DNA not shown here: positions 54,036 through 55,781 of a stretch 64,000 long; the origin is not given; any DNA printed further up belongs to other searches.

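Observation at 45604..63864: All nucleotide-metabolism genes in the window (MTA/purine nucleoside phosphorylase, purF, prs) sit in high-GC patches; purF appears to be an orphan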

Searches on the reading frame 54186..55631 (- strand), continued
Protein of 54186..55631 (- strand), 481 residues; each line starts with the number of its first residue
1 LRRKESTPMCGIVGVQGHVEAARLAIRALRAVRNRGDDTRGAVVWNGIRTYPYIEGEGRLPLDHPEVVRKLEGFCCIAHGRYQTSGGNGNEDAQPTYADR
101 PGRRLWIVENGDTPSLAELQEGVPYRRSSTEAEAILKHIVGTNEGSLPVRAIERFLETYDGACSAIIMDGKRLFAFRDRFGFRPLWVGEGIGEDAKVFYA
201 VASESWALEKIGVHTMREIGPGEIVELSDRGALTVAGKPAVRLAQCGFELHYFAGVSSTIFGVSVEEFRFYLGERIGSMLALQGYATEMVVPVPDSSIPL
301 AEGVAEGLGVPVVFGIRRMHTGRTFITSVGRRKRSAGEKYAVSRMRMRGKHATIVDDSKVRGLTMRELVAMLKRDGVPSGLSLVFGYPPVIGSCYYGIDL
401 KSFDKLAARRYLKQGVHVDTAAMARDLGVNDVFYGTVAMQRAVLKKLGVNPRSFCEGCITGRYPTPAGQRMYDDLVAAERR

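Call 52: find_encoding_contigs(protein=P0395, flank=10000, max_places=3)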
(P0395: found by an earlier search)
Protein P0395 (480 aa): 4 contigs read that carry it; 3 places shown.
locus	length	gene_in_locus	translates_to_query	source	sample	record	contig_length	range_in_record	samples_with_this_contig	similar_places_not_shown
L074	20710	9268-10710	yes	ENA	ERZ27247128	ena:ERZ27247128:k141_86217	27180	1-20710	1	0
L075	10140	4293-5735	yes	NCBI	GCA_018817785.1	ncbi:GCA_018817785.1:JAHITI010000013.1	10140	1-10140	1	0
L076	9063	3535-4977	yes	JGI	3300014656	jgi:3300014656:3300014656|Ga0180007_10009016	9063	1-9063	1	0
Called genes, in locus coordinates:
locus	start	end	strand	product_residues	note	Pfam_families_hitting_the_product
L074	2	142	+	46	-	?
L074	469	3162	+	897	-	PF00932:LTD, PF18911:PKD_4, PF00801:PKD, PF00932:LTD, PF18911:PKD_4, PF00801:PKD, PF00932:LTD, PF18942:DUF5689 (weak), +4 more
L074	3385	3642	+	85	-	PF01541:GIY-YIG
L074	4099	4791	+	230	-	PF13529:Peptidase_C39_2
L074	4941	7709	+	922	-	PF02739:5_3_exonuc_N, PF01367:5_3_exonuc, PF01612:DNA_pol_A_exo1, PF22619:DNA_polI_exo1, PF00476:DNA_pol_A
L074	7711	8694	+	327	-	PF12169:DNA_pol3_gamma3 (weak), PF21694:DNA_pol3_delta_C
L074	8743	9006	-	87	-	PF01649:Ribosomal_S20p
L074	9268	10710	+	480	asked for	PF13537:GATase_7 (faint)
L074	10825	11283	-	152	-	PF01467:CTP_transf_like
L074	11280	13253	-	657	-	PF00270:DEAD (faint), PF04851:ResIII, PF17757:UvrB_inter, PF27431:UvrB_3rd, PF00271:Helicase_C, PF12344:UvrB, PF02151:UVR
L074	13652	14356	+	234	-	-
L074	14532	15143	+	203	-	-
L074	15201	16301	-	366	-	PF01757:Acyl_transf_3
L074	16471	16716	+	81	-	-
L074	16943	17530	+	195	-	PF01330:RuvA_N, PF00633:HHH (faint), PF14520:HHH_5, PF07499:RuvA_C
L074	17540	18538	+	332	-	PF02388:FemAB, PF13480:Acetyltransf_6, PF02388:FemAB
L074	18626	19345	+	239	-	PF00483:NTP_transferase, PF01128:IspD (weak), PF12804:NTP_transf_3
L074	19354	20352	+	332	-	PF01933:CofD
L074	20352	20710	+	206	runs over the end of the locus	PF00702:Hydrolase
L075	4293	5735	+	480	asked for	PF13537:GATase_7 (faint)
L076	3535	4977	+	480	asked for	PF13537:GATase_7 (faint)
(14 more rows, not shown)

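Call 79: find_encoding_contigs(protein=P0248, flank=10000, max_places=3)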
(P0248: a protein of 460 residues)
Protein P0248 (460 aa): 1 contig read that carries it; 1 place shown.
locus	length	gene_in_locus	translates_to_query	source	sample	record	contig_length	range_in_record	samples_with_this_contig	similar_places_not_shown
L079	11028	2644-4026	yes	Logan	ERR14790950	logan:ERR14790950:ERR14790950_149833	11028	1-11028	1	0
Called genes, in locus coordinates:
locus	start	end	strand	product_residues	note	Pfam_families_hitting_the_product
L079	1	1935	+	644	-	?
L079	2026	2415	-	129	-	-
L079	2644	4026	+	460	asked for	PF13522:GATase_6, PF13537:GATase_7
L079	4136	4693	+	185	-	-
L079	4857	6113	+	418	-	PF00009:GTP_EFTU, PF03144:GTP_EFTU_D2, PF03143:GTP_EFTU_D3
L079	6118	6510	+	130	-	PF00338:Ribosomal_S10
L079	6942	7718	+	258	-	PF00297:Ribosomal_L3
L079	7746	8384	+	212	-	PF00573:Ribosomal_L4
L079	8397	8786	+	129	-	PF00276:Ribosomal_L23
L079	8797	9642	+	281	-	PF00181:Ribosomal_L2_N, PF03947:Ribosomal_L2_C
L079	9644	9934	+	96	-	PF00203:Ribosomal_S19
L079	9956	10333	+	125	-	PF00237:Ribosomal_L22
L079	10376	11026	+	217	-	?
